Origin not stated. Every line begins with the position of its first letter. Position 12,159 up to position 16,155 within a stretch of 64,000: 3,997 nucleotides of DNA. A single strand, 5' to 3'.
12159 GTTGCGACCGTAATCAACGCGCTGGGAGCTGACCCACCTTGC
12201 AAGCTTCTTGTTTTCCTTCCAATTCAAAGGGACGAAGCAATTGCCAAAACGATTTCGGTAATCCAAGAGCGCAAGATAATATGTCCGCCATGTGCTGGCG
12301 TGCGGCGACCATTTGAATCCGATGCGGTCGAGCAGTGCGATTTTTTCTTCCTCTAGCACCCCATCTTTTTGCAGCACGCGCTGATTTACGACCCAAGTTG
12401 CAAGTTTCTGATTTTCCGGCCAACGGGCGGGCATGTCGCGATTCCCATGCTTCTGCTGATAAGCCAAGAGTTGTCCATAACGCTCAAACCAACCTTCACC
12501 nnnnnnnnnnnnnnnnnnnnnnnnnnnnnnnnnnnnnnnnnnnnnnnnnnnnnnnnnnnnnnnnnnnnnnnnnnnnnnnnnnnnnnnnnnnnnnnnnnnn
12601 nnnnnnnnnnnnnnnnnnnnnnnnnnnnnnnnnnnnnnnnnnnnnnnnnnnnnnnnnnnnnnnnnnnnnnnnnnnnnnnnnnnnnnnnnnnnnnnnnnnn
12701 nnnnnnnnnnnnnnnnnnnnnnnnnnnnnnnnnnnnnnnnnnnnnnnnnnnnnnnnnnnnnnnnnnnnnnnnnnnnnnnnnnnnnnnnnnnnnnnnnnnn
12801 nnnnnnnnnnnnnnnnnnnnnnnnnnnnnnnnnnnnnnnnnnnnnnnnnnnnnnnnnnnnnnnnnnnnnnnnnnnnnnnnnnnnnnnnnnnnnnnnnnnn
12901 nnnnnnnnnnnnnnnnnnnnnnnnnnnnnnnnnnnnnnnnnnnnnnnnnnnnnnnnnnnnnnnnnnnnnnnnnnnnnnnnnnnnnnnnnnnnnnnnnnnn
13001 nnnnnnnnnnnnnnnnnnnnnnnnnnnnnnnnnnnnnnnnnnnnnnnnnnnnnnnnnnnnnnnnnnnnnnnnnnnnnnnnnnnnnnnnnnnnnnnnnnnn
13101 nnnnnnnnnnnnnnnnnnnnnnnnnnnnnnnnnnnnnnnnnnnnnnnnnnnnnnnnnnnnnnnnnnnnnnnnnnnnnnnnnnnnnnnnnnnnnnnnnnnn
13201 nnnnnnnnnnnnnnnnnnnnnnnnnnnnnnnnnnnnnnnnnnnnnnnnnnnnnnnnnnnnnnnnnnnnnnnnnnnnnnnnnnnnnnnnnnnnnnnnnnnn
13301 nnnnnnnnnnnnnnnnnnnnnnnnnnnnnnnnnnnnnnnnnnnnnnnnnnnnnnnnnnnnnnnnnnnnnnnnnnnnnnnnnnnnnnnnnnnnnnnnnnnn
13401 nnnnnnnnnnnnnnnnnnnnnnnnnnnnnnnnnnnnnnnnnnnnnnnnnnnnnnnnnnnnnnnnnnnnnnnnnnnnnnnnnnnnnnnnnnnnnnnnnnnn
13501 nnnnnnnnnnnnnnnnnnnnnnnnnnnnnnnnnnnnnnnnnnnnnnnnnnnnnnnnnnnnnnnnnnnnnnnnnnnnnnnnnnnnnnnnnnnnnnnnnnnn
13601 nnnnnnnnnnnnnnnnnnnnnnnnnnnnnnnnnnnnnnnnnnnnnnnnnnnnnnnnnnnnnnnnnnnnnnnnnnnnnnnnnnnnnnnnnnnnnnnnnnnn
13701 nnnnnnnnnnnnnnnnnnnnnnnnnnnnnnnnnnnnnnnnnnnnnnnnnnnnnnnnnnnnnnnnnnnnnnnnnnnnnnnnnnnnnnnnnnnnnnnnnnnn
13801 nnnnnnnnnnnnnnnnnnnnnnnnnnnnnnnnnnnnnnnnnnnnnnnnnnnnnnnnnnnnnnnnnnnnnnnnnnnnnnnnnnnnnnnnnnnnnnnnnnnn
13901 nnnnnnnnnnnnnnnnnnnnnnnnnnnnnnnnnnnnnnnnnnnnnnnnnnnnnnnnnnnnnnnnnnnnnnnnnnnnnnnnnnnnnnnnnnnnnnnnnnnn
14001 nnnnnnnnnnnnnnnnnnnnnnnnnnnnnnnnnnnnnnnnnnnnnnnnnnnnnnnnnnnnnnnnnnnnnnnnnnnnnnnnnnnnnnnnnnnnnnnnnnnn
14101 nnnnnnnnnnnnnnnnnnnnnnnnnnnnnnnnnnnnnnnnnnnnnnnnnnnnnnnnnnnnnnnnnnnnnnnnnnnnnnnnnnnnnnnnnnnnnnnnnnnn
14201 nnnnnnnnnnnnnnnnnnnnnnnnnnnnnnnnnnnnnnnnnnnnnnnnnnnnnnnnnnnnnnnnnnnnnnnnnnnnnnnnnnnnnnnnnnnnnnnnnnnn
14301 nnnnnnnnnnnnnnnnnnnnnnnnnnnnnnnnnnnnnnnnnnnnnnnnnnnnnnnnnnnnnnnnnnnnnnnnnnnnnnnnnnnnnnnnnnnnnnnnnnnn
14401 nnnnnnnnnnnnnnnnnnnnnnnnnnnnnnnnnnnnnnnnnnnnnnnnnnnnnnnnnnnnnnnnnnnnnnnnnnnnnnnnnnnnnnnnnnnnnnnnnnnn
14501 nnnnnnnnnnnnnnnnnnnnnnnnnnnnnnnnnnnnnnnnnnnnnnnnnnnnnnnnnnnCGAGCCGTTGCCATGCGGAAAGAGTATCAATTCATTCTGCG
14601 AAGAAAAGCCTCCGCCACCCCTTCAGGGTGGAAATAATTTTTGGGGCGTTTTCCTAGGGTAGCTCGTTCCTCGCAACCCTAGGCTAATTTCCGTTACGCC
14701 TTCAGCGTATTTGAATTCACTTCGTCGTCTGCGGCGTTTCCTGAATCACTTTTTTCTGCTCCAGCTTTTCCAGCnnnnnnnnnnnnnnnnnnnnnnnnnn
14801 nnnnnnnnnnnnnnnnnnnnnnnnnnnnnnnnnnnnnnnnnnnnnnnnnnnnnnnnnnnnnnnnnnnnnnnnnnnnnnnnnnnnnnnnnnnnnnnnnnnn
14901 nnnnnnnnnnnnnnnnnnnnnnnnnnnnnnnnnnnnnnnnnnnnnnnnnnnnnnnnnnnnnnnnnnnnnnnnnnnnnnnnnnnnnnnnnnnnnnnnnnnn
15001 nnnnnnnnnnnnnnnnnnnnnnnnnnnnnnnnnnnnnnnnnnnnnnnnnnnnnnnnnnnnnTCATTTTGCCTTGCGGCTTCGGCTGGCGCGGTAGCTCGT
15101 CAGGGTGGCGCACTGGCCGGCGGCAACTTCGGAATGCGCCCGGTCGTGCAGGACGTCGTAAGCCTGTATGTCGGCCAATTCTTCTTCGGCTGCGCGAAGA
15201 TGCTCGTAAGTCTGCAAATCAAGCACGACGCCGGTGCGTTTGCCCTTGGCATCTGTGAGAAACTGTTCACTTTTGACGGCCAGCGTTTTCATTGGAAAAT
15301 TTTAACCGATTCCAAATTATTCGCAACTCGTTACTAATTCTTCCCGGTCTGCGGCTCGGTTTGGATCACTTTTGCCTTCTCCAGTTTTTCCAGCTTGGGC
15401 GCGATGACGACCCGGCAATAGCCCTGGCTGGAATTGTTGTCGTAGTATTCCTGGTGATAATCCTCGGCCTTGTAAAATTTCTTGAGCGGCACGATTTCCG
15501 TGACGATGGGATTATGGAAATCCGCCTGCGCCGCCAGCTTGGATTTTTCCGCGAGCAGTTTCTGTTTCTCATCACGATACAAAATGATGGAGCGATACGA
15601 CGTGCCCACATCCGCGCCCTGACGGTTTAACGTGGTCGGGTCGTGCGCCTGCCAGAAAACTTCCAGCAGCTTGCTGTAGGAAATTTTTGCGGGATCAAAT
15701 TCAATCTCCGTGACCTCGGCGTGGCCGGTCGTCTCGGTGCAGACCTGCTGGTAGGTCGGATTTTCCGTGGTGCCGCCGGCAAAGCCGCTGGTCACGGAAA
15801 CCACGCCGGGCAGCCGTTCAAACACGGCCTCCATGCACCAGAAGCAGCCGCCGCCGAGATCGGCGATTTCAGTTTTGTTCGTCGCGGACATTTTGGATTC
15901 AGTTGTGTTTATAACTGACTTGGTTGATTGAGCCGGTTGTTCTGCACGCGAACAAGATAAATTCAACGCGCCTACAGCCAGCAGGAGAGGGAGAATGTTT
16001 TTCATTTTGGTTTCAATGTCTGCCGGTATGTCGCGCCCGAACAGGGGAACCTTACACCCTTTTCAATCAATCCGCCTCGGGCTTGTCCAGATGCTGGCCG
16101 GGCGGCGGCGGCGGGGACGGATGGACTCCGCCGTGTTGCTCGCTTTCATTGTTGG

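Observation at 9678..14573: A nuclease-SF2 helicase carries an unusually long array of 13 helicase-associated (HA) domain repeats and is a candidate defence or novel DNA-surveillance protein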

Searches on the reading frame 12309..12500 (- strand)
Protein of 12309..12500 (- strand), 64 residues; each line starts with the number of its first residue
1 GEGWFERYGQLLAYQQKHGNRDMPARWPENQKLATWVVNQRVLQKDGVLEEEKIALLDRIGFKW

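Call 39: search_protein_representatives(alignment_id=A2)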
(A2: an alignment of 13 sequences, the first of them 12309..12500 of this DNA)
Query: 13 sequences, 64 profile positions. Proteins with E-value up to 0.001 (for the whole library): 34173; up to 1e-10: 21653; up to 1e-30: 6937. The best 150 are listed.
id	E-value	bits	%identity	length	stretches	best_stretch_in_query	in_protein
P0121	0.0e+00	1153.1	-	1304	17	1-64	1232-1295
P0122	0.0e+00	1134.1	-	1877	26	2-64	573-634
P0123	0.0e+00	1034.6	-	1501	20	3-64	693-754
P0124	2.1e-279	918.4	-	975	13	3-64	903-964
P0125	3.3e-275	905.0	-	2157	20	2-64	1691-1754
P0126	6.6e-272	894.4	-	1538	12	2-64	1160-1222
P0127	3.2e-250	824.9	-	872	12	2-64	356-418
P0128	3.7e-246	811.9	-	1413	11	2-64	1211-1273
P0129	1.6e-245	809.9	-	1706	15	4-64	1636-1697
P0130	2.5e-228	754.8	-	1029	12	2-64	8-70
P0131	5.0e-227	750.6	-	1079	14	4-64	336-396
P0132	1.5e-225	745.9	-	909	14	2-64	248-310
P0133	5.3e-224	740.9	-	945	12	4-64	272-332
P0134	4.1e-220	728.5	-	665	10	2-64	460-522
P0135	3.7e-218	722.2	-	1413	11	2-64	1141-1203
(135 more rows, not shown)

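Call 78: predict_structure(alignment_id=A2)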
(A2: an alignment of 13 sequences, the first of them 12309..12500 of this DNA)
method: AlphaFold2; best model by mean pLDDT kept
length: 64 residues; sequences in the alignment: 13
mean_pLDDT: 90.4   pTM: 0.74
mean pLDDT of the five models: 90.4, 89.9, 87.8, 84.0, 83.7
residues with pLDDT >= 90: 48; 70-90: 13; 50-70: 3; < 50: 0
segments of 3 or more residues with pLDDT < 50: none
pLDDT, mean of each block of 10 residues (from residue 1): 88 90 79 93 96 96 91
secondary structure, 60 per line:
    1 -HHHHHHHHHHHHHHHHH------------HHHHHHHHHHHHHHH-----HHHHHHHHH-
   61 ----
elements in order: H2-18 H31-45 H51-59

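Call 80: fold_search(model_id=the predicted structure, library=pdb)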
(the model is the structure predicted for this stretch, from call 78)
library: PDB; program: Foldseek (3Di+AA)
matches with E <= 10: 5; with E <= 0.001: 0
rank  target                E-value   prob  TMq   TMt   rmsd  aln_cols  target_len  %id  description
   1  3m0j                  4.7e+00  0.06  0.27  0.07   9.8        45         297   16  Structure of oxaloacetate acetylhydrolase in complex with the inhibitor 3,3-difluorooxalacetate (released 2010-06-16)
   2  3fa4_K                7.8e+00  0.05  0.29  0.07   9.8        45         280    7  Crystal structure of 2,3-dimethylmalate lyase, a PEP mutase/isocitrate lyase superfamily member, triclinic crystal for (released 2009-01-27)
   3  3m0k                  8.9e+00  0.04  0.27  0.07   9.8        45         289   16  Structure of oxaloacetate acetylhydrolase in complex with the product oxalate (released 2010-06-16)
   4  9xvq_A                8.9e+00  0.02  0.32  0.13  13.0        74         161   24  Crystal structure of the NFIA-N0 DNA complex (released 2025-12-24)
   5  9xvd_A                9.4e+00  0.02  0.31  0.12  13.0        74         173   24  Crystal structure of NFIC homodimer bound to DNA (released 2025-12-31)

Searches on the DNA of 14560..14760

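Call 74: search_rna_families(source=window, start=14560, end=14760, threshold=evalue, max_evalue=1)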
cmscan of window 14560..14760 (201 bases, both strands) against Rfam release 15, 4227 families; matches with E-value up to 1: 2.
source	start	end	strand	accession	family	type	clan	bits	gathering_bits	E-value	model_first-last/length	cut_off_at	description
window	14678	14709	+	RF01687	Acido-Lenti-1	Gene; sRNA;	-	19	37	0.023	1-46/46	no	Acido-Lenti-1 RNA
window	14701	14760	+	RF02706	TeloSII_ncR30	Gene; sRNA;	-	14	86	0.31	1-65/226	3'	TeloSII non coding RNA 30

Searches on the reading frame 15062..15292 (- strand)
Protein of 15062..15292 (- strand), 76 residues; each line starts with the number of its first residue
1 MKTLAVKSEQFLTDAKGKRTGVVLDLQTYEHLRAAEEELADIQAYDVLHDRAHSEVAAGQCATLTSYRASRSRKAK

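Call 8: search_protein_families(library=pfam, proteins=[window:15062-15292:-], max_evalue=0.001)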
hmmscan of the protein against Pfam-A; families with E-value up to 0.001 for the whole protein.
window:15062-15292:- (76 aa): 0 families

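Call 94: search_protein_families(library=pfam, max_evalue=0.001, proteins=[window:15062-15292:-])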
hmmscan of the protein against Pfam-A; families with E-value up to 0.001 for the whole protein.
window:15062-15292:- (76 aa): 0 families

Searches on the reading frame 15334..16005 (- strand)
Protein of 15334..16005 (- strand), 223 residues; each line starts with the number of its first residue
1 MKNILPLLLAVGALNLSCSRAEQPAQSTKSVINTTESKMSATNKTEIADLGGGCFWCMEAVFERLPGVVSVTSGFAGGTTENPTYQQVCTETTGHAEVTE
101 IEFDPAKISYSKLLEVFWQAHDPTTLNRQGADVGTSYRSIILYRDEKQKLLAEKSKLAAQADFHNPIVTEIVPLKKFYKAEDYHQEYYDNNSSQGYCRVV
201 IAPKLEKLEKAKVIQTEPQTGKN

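Call 8: search_protein_families(library=pfam, proteins=[window:15334-16005:-], max_evalue=0.001)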
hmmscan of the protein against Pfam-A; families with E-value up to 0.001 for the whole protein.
window:15334-16005:- (223 aa): 1 family
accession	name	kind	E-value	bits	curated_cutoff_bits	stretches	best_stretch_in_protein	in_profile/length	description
PF01625.27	PMSR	-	5.7e-66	221.9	23.7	1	50-197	4-152/153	Peptide methionine sulfoxide reductase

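Call 64: find_related_loci(query=window:15334-16005:-, collection=metagenome_contigs, flank=10000)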
Query window:15334-16005:- (223 aa) in metagenome_contigs; peptide patterns used: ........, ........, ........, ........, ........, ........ (x = any residue, [..] = any of these).
600 stretches matched a pattern (row limit reached: there are more); 588 encode a relative of the query (tblastn E <= 1e-3); the best 80 are kept; 80 distinct loci.
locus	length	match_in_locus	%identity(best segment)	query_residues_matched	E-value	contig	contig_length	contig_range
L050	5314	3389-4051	85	1-222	5e-130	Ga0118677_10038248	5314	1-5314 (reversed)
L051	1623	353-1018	85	1-222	3e-134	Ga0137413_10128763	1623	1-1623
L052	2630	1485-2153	75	1-220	1e-117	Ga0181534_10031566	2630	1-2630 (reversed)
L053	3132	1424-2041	78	1-220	3e-115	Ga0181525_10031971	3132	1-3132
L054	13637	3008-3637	80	1-222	3e-111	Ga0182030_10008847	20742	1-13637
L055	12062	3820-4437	81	1-220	4e-110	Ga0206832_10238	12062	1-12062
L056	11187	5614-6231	75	5-220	1e-108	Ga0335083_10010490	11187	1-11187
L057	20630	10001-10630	73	1-220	2e-105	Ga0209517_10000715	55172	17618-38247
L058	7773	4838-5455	78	1-220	3e-105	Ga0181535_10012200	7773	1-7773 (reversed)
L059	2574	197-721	90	46-220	6e-106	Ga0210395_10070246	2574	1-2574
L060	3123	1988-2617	74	1-220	3e-102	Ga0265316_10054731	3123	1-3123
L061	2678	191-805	70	1-219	1e-99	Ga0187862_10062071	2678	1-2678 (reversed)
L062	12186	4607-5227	65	1-222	5e-91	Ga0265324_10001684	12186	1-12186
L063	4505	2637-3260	64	1-222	8e-91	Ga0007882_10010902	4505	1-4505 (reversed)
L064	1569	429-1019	65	1-210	9e-90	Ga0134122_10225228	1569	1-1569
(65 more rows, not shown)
